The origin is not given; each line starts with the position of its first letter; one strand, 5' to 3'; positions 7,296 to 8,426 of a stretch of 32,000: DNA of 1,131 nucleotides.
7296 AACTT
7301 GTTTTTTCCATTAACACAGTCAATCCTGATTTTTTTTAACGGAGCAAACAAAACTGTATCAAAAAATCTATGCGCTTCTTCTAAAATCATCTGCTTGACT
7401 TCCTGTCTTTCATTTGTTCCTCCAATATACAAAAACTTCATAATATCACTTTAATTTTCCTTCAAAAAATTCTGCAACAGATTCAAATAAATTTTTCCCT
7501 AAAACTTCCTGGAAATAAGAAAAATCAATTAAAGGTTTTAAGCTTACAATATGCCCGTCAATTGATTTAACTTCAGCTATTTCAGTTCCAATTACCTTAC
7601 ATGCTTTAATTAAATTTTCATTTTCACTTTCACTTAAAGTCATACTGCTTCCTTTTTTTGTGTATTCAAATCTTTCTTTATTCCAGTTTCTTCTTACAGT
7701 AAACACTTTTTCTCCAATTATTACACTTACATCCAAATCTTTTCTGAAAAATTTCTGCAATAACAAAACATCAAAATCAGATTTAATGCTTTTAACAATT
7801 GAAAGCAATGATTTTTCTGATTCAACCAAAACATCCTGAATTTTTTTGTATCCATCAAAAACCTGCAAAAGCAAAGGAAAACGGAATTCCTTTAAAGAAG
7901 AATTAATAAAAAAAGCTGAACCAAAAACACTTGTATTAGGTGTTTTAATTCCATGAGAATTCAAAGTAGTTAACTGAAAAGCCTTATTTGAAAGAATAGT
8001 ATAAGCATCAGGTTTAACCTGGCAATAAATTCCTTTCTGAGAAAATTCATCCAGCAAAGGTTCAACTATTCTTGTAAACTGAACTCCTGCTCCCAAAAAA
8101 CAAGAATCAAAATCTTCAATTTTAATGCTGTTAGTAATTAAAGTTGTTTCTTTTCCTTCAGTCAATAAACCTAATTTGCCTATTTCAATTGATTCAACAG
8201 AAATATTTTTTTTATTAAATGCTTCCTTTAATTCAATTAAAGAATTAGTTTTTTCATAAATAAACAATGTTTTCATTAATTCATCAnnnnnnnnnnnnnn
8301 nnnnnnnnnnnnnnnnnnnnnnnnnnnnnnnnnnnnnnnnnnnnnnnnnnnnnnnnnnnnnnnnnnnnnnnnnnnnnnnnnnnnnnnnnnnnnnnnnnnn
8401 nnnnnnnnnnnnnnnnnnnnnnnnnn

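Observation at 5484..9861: Five-gene operon: MscS channel/C39-like peptidase fusion, three RimK-type ATP-grasp paralogs and a Zn-ribbon protein; candidate peptide ligation, trimming and channel system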

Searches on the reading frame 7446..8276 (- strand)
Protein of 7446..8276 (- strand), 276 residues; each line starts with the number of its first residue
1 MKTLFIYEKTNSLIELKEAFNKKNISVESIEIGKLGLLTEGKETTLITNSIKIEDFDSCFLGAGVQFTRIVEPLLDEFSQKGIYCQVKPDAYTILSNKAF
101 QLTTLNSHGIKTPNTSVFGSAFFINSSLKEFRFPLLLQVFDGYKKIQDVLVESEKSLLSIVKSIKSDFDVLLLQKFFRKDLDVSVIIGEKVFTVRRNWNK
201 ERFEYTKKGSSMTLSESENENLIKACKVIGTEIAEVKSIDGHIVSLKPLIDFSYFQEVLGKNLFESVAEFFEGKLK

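Call 3: search_protein_families(library=pfam, proteins=[window:7446-8276:-], max_evalue=1)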
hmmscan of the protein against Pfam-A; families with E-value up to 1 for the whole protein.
window:7446-8276:- (276 aa): 3 families
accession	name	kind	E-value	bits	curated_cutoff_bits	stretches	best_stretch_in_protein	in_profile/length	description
PF08443.16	RimK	-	6.3e-06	26.4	21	1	97-237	3-150/188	RimK-like ATP-grasp domain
PF18030.7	Rimk_N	-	0.033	14.9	26.4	1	12-91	14-93/94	RimK PreATP-grasp domain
PF10655.14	DUF2482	-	0.4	11.7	25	0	145-174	10-41/97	Hypothetical protein of unknown function (DUF2482)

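Call 4: search_protein_families(library=ncbifam, proteins=[window:7446-8276:-], max_evalue=1)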
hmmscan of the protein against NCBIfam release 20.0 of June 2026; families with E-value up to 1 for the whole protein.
window:7446-8276:- (276 aa): 7 families
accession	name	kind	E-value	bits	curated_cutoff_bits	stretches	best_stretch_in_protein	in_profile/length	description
TIGR00768.1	rimK_fam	subfamily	5.3e-10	39.1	143.4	1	11-236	11-236/276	RimK family alpha-L-glutamate ligase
NF040720.1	MptN_Meth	equivalog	6e-07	28.8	350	1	11-240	12-253/291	tetrahydromethanopterin:alpha-L-glutamate ligase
NF007764.0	PRK10446.1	equivalog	0.00011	21.6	331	1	16-237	18-248/300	30S ribosomal protein S6--L-glutamate ligase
TIGR01161.1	purK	equivalog_domain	0.00026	20.4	318.4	1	66-187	67-188/362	5-(carboxyamino)imidazole ribonucleotide synthase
TIGR02144.1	LysX_arch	equivalog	0.0025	17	275.6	1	91-237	81-236/281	lysine biosynthesis protein LysX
NF009402.0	PRK12767.1-1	equivalog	0.0038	16.1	218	1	51-178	69-194/329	carbamoyl phosphate synthase-like protein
NF004675.0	PRK06019.1-1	equivalog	0.048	12.4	375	1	92-202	102-217/375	5-(carboxyamino)imidazole ribonucleotide synthase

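Call 27: search_solved_structures(query=window:7446-8276:-, max_evalue=1, show_alignments=2)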
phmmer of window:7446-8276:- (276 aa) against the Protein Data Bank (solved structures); distinct sequences matched with E-value up to 1: 3.
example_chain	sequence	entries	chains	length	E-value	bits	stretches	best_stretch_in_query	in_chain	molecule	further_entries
7qys_A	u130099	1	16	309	0.0003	23.7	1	53-238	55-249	Probable alpha-L-glutamate ligase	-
7qyr_A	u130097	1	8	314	0.0003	23.7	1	53-239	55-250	Probable alpha-L-glutamate ligase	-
5h11_A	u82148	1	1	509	0.58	12.9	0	126-177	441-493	Uncharacterized protein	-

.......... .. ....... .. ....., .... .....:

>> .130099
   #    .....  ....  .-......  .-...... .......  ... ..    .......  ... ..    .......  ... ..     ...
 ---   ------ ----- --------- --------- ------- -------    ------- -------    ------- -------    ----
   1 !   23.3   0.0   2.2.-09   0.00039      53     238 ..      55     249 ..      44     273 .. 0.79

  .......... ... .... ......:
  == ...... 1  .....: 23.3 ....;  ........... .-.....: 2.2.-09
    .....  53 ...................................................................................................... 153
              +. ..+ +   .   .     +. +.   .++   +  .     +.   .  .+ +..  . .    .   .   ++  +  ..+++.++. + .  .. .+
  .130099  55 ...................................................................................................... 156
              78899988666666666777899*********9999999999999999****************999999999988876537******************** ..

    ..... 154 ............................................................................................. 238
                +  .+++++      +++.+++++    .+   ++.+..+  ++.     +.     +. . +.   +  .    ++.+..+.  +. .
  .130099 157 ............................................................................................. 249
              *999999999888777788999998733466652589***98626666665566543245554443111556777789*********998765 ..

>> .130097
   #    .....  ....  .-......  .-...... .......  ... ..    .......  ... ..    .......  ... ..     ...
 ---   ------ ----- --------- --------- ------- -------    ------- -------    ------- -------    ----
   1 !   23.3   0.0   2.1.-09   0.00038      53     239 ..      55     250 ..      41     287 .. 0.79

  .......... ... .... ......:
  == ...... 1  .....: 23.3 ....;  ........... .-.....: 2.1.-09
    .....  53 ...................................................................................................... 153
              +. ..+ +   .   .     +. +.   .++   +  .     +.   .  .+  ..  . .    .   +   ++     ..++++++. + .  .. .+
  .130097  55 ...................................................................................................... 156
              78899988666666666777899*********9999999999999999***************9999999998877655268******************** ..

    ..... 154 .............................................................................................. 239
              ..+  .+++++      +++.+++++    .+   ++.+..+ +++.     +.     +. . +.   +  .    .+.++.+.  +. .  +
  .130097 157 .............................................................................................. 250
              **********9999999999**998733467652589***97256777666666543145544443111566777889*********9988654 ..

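Call 64: search_protein_families(library=padloc, proteins=[window:7446-8276:-], max_evalue=0.01)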
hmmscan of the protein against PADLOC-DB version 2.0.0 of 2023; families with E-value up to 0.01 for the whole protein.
window:7446-8276:- (276 aa): 0 families
